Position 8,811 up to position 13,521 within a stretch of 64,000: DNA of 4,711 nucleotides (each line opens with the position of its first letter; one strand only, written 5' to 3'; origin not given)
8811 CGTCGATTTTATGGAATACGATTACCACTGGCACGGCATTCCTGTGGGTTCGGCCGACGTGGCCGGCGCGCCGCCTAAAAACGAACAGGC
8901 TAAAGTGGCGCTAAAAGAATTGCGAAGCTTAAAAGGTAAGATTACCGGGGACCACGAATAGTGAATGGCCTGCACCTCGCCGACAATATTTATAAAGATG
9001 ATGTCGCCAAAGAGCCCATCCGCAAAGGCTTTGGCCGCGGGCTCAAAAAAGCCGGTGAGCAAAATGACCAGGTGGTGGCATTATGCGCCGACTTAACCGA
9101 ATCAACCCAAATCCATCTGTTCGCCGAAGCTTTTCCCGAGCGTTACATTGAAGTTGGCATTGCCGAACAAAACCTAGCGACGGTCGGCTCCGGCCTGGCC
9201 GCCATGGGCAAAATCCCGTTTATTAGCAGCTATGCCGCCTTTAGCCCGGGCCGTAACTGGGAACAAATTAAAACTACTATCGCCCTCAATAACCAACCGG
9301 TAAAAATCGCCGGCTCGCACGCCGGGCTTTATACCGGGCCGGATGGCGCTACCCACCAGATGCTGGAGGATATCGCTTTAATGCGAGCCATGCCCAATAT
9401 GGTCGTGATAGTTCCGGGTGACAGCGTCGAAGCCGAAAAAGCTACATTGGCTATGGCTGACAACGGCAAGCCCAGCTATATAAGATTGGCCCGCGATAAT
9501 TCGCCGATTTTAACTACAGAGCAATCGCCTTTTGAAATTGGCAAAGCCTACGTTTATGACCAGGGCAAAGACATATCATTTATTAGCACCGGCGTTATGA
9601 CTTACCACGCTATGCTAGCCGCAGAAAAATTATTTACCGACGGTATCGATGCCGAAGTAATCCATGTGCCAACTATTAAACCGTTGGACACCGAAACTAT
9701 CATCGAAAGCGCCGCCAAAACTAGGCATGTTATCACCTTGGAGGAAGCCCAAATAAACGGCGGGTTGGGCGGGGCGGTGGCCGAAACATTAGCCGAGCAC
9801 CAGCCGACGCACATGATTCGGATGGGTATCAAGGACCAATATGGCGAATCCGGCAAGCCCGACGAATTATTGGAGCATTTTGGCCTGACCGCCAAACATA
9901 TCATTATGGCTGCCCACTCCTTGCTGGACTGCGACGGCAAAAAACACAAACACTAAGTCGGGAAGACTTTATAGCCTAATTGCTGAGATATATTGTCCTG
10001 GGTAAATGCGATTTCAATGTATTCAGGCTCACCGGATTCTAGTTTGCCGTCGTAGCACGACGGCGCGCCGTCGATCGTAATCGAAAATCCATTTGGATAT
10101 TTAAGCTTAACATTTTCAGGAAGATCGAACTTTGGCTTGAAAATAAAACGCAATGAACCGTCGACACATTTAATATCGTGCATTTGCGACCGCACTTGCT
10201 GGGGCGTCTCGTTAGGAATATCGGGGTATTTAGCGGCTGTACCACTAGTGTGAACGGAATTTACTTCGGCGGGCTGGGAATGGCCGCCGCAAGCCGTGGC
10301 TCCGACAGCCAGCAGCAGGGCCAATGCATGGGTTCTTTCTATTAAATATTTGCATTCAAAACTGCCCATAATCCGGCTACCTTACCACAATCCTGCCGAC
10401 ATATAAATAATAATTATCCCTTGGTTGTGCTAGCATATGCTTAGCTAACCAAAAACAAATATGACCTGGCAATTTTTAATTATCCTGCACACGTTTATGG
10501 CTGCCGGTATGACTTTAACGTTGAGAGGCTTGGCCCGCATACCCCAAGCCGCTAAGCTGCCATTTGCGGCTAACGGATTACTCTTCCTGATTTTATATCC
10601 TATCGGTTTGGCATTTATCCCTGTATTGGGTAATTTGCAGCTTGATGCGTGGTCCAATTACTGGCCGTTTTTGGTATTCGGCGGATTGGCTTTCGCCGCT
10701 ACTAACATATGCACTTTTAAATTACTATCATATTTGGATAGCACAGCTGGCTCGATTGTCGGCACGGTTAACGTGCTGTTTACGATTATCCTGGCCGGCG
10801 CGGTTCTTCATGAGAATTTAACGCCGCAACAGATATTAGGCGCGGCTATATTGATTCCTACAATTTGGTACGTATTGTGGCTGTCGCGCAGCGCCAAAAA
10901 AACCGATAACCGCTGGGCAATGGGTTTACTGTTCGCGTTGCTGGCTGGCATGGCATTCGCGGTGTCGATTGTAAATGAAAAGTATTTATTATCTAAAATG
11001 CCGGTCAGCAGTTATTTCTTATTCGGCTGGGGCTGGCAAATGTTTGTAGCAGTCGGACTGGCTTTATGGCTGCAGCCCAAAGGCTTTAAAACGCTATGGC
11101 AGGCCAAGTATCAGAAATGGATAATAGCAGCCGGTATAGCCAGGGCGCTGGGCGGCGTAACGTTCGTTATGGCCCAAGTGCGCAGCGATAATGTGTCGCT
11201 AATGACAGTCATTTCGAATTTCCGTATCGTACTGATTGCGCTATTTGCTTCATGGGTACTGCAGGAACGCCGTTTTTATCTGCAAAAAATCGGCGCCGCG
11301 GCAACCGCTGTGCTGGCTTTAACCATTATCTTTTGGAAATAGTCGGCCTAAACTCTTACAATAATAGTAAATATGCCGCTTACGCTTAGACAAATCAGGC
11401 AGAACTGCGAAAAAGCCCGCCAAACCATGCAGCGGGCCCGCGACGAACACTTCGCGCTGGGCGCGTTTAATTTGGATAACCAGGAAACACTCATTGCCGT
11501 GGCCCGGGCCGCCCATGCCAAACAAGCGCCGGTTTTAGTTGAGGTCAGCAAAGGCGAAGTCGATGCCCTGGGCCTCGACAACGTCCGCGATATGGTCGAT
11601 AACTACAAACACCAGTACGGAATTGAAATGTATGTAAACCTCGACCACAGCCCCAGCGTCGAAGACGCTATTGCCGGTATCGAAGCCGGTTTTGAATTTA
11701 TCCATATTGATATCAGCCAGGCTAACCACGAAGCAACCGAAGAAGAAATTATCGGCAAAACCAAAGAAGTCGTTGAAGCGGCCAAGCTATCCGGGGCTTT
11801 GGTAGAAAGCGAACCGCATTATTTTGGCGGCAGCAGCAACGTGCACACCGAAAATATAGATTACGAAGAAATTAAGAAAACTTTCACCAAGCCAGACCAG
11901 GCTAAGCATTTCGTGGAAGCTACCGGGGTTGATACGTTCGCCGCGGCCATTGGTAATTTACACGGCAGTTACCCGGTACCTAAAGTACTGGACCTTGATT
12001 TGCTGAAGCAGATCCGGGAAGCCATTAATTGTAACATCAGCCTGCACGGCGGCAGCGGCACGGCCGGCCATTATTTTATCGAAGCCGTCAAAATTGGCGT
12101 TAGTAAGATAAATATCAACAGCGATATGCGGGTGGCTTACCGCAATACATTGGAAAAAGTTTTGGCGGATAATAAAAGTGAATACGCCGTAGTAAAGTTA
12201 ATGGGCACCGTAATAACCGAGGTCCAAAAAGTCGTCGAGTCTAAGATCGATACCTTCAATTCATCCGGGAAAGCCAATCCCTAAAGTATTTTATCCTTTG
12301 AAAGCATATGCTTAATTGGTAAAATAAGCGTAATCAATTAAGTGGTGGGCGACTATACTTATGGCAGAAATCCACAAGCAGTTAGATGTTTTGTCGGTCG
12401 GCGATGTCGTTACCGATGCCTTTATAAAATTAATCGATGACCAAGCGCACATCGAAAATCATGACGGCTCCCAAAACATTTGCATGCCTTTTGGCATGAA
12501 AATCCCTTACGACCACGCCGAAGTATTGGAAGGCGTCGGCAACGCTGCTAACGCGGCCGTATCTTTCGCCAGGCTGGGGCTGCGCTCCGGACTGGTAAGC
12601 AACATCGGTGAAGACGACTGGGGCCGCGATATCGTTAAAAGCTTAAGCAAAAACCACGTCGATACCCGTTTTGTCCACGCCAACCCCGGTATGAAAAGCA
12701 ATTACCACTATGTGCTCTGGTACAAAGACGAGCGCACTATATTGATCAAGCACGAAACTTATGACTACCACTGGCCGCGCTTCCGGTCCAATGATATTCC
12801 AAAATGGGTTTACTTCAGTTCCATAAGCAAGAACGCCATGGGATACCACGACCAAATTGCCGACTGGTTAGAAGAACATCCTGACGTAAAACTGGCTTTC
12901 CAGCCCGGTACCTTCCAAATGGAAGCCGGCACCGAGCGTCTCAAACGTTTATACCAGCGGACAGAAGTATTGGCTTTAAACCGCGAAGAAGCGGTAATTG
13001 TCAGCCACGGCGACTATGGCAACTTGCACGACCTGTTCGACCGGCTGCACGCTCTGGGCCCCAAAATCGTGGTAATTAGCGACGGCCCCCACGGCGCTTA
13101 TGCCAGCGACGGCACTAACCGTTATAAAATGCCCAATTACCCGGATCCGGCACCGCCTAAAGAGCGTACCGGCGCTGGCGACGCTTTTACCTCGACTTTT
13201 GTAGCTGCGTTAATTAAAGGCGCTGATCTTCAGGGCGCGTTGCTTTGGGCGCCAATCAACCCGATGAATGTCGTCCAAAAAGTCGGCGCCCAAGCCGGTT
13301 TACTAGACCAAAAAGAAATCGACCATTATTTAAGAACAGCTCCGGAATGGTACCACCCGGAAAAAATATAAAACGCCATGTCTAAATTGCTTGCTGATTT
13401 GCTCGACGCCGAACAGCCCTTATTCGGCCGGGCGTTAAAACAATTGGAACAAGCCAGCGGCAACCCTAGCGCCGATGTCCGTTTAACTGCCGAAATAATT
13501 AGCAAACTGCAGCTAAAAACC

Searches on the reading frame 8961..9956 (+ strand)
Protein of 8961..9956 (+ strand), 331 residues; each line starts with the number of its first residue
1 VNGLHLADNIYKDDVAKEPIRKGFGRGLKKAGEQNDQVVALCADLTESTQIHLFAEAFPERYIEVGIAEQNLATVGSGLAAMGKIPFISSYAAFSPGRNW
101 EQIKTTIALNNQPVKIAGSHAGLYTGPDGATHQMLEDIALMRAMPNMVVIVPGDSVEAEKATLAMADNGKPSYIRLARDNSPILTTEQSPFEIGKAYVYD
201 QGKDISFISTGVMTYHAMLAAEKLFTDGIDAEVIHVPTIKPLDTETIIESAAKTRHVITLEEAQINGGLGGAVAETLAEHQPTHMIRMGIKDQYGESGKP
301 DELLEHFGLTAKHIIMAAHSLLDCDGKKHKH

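Call 13: search_protein_families(library=ncbifam, proteins=[window:8961-9956:+], max_evalue=1e-10)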
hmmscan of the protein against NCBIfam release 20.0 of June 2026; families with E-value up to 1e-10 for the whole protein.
window:8961-9956:+ (331 aa): 9 families
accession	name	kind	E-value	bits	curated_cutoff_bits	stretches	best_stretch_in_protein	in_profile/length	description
NF004559.0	PRK05899.2-5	equivalog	1.3e-86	291.2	488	1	16-323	316-625/627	transketolase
TIGR00204.1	dxs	equivalog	1.1e-58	199.2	465.95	1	20-315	312-608/616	1-deoxy-D-xylulose-5-phosphate synthase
NF004556.0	PRK05899.2-2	equivalog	3.5e-47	161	575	1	11-320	316-636/639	transketolase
NF003933.0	PRK05444.2-2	equivalog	2e-45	155.4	395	1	21-320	292-603/606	1-deoxy-D-xylulose-5-phosphate synthase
NF008968.0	PRK12315.1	subfamily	6.4e-38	130.4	510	1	23-319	284-578/582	1-deoxy-D-xylulose-5-phosphate synthase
TIGR00232.1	tktlase_bact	equivalog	2.4e-30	105.5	682.25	1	20-322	351-653/654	transketolase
NF004558.0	PRK05899.2-4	equivalog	5.5e-25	87.8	788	1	34-316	361-644/651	transketolase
NF008854.0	PRK11892.1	equivalog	2e-20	72.9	454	1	54-280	183-418/464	pyruvate dehydrogenase complex E1 component subunit beta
NF006667.0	PRK09212.1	subfamily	7.9e-20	71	321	1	59-280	50-279/327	pyruvate dehydrogenase complex E1 component subunit beta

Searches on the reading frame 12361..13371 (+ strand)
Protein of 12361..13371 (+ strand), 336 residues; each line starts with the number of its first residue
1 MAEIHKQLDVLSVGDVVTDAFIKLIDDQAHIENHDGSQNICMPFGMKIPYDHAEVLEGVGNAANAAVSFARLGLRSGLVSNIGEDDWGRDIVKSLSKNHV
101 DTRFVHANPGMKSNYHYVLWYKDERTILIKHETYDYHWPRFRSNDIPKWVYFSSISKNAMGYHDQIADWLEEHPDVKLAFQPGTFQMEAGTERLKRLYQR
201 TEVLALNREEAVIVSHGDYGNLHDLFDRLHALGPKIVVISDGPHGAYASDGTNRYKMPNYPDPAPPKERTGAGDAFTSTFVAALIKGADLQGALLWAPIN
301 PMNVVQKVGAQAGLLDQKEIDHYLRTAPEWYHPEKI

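Call 8: search_protein_families(library=ncbifam, proteins=[window:12361-13371:+])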
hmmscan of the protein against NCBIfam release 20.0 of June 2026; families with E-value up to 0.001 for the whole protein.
window:12361-13371:+ (336 aa): 19 families
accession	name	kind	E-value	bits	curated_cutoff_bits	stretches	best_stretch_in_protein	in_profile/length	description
TIGR04382.1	myo_inos_iolC_N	equivalog_domain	5.3e-24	85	300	2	190-324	178-309/309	5-dehydro-2-deoxygluconokinase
TIGR02152.1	D_ribokin_bact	equivalog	1.2e-21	77.4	299.65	2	195-321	170-297/298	ribokinase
NF007321.0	PRK09813.1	equivalog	3.8e-17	62.6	247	2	59-113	24-78/261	fructoselysine 6-kinase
NF040938.1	KDG_KDGal_kin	equivalog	3.4e-16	59.2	400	1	188-325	170-304/305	bifunctional 2-dehydro-3-deoxygluconokinase/2-dehydro-3-deoxygalactonokinase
NF053626.1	RibKinHalex1628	equivalog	5.2e-16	59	330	2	196-312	164-280/293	ATP-dependent ribose-1-phosphate kinase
NF008353.0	PRK11142.1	equivalog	1.5e-15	57.5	341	2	227-326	208-305/307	ribokinase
NF006957.1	PRK09434.1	equivalog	6.5e-14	52.1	450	2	48-113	15-81/302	fructokinase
NF041332.1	KDG_KDGal_kin_Halo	equivalog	1e-13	51.4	440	1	186-298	175-285/320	bifunctional 2-dehydro-3-deoxygluconokinase/2-dehydro-3-deoxygalactonokinase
NF047869.1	myo_kin_aldol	exception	4.2e-12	45.2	600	1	60-111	40-91/586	bifunctional 5-dehydro-2-deoxygluconokinase/5-dehydro-2-deoxyphosphogluconate aldolase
NF049991.1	TagKinase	equivalog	5.5e-12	45.1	420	1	189-328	183-319/321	tagatose kinase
TIGR02198.1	rfaE_dom_I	equivalog_domain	4.3e-11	42.5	345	1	53-108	41-96/315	D-glycero-beta-D-manno-heptose-7-phosphate kinase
NF041134.1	R1P_kin_Thcocales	equivalog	2.4e-10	40.3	500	1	57-321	34-279/291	ADP-dependent ribose-1-phosphate kinase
TIGR03168.1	1-PFK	subfamily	2.2e-09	36.7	216.4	1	221-312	200-289/305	hexose kinase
TIGR03828.1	pfkB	equivalog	5.5e-09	35.5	292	1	220-312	199-289/305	1-phosphofructokinase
NF008454.0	PRK11316.1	equivalog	6.8e-09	34.8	521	1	56-107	47-98/475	bifunctional D-glycero-beta-D-manno-heptose-7-phosphate kinase/D-glycero-beta-D-manno-heptose 1-phosphate adenylyltransferase HldE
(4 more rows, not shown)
